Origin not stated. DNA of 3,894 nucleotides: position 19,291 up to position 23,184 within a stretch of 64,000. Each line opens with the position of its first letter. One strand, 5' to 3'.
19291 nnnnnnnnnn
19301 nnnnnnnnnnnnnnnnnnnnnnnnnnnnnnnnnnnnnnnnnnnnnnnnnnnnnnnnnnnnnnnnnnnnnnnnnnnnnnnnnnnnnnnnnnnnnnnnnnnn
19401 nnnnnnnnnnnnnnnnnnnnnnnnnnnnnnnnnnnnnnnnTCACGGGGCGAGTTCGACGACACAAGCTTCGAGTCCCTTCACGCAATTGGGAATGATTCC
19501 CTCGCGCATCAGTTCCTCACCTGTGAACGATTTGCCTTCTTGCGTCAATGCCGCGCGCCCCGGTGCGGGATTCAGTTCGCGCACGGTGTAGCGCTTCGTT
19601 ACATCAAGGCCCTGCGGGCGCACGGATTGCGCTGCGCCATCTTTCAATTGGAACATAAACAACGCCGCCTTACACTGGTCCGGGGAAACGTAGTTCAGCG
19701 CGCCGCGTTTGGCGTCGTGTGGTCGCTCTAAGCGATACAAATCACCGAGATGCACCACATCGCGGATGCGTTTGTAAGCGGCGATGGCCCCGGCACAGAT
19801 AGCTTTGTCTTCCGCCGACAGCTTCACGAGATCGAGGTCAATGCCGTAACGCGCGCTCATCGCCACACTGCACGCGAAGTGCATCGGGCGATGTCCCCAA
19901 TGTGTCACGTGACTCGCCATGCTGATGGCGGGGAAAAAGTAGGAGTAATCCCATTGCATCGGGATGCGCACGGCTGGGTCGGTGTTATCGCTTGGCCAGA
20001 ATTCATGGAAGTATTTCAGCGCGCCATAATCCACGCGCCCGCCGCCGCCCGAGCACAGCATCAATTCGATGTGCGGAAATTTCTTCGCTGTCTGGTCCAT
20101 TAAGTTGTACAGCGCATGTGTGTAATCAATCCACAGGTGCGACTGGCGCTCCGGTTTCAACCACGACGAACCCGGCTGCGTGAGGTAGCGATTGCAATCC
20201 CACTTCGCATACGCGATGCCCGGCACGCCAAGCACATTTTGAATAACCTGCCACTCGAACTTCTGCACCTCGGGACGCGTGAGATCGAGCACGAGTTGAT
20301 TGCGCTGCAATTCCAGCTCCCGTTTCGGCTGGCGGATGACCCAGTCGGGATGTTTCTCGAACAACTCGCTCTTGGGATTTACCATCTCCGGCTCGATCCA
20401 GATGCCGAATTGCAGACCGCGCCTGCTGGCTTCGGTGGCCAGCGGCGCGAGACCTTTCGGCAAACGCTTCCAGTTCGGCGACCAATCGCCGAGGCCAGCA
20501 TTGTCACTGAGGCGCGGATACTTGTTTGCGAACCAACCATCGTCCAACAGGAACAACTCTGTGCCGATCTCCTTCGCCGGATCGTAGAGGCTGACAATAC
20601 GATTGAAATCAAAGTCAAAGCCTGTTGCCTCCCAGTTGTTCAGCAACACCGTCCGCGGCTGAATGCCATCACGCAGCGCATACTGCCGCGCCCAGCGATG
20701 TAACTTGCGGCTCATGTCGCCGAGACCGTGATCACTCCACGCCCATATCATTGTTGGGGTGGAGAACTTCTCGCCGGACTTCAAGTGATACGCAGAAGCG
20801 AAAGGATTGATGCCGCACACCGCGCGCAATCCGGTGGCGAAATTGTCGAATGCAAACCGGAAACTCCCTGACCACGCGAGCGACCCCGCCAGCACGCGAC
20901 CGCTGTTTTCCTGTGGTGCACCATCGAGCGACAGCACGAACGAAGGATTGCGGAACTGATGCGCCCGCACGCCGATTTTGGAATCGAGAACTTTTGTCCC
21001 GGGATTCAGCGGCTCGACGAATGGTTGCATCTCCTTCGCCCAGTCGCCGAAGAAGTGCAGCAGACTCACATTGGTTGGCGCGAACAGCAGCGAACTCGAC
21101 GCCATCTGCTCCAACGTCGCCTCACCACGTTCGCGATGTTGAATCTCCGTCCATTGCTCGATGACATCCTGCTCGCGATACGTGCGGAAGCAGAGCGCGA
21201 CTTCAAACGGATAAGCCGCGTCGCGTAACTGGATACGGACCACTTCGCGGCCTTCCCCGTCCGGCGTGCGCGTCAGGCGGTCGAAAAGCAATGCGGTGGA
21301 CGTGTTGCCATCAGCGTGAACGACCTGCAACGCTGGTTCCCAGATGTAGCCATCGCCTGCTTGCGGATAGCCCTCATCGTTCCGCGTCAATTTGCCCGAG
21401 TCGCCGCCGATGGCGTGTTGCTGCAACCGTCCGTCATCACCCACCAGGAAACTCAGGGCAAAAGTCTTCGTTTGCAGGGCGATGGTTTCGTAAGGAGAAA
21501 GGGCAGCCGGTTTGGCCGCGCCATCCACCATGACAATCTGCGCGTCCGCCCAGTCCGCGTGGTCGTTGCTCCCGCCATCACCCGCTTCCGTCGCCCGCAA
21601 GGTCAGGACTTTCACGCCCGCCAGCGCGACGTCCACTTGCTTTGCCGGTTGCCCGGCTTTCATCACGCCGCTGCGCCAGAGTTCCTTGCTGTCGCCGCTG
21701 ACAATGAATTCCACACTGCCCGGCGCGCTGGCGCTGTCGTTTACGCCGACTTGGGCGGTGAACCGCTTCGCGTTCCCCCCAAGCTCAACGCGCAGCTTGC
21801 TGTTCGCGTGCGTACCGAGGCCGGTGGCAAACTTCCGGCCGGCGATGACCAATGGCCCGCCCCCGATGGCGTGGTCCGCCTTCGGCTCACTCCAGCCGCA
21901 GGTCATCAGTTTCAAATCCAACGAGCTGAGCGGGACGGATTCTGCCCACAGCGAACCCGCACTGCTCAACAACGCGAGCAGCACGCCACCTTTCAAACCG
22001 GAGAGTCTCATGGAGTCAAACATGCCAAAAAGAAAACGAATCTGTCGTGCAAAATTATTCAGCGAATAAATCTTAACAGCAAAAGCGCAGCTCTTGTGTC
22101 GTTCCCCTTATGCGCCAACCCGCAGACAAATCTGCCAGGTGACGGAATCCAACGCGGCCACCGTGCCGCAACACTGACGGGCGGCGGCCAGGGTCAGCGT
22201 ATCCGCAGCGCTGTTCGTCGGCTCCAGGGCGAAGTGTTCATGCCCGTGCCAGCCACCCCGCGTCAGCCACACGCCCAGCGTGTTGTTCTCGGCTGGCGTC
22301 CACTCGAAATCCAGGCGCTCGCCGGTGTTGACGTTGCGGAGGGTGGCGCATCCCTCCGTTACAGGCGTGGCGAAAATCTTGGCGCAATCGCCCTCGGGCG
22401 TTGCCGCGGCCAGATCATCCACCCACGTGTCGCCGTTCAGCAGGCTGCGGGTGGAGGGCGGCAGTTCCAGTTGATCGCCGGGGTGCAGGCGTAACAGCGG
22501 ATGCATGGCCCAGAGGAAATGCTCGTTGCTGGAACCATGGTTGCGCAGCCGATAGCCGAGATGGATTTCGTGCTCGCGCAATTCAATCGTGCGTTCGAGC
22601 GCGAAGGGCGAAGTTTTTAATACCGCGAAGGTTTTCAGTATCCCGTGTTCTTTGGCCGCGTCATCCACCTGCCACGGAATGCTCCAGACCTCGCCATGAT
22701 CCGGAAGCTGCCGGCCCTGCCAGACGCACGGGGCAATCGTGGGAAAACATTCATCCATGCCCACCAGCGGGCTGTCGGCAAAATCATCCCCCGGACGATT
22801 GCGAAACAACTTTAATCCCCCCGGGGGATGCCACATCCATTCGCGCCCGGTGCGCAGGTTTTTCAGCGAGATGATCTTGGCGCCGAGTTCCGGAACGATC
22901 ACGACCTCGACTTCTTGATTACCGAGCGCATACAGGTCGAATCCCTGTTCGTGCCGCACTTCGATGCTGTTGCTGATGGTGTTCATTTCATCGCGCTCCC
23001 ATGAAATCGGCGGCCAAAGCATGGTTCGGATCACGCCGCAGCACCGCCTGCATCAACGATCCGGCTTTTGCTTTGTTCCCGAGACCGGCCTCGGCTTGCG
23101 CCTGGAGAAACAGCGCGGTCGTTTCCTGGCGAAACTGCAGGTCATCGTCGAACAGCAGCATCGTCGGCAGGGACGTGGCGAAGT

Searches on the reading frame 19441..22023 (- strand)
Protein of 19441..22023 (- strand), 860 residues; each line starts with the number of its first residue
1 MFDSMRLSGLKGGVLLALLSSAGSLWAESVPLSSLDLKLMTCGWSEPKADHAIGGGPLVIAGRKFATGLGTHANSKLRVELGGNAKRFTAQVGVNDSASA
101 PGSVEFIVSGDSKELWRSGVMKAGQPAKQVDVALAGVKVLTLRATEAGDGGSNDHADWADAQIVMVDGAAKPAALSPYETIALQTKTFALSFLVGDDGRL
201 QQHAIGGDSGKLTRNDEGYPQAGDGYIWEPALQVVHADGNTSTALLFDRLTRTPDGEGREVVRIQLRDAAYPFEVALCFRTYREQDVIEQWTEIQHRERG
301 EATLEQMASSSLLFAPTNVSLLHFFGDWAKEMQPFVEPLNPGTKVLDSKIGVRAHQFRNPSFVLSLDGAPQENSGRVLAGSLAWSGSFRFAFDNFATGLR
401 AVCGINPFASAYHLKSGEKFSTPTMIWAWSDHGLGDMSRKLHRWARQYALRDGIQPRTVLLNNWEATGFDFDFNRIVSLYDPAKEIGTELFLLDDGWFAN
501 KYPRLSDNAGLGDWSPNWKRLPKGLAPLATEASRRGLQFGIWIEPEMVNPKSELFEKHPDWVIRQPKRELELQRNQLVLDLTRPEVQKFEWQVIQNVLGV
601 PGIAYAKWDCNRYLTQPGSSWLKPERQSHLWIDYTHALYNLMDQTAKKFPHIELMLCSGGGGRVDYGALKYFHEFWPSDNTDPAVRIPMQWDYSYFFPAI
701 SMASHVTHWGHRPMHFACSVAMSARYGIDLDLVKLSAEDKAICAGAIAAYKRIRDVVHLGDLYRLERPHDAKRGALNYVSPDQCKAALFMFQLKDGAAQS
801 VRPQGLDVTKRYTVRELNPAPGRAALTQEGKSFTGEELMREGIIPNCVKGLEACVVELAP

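Call 19: search_protein_families(library=pfam, proteins=[window:19441-22023:-], max_evalue=0.05)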
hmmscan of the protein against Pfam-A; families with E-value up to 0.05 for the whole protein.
window:19441-22023:- (860 aa): 6 families
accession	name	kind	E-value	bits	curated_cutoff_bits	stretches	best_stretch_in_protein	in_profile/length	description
PF02065.24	Melibiase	-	1.4e-104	350.3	27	1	420-760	2-347/347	Melibiase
PF08305.17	NPCBM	-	4.4e-43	147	23.9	1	30-163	3-136/137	NPCBM/NEW2 domain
PF16875.11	Glyco_hydro_36N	-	4.4e-42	144.7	27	1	213-415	41-253/253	Glycosyl hydrolase family 36 N-terminal domain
PF16874.11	Glyco_hydro_36C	-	9.1e-11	42.5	27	1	775-846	3-65/77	Glycosyl hydrolase family 36 C-terminal domain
PF02638.21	GHL10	-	0.00035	20.2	27.9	1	525-597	72-149/311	Glycosyl hydrolase-like 10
PF01055.32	Glyco_hydro_31_2nd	-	0.0055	16.5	23.5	1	484-646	34-197/328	Glycosyl hydrolases family 31 TIM-barrel domain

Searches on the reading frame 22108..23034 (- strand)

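Call 6: search_protein_families(library=pfam, proteins=[window:22108-23034:-], max_evalue=0.01)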
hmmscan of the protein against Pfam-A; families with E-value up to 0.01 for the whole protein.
window:22108-23034:- (308 aa): 2 families
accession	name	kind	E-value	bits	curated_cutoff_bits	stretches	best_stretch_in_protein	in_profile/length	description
PF01263.26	Aldose_epim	-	4.3e-05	23.5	27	1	34-235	2-212/299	Aldose 1-epimerase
PF17128.10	DUF5107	-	0.002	17.6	24.4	1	28-70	20-62/310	Domain of unknown function (DUF5107)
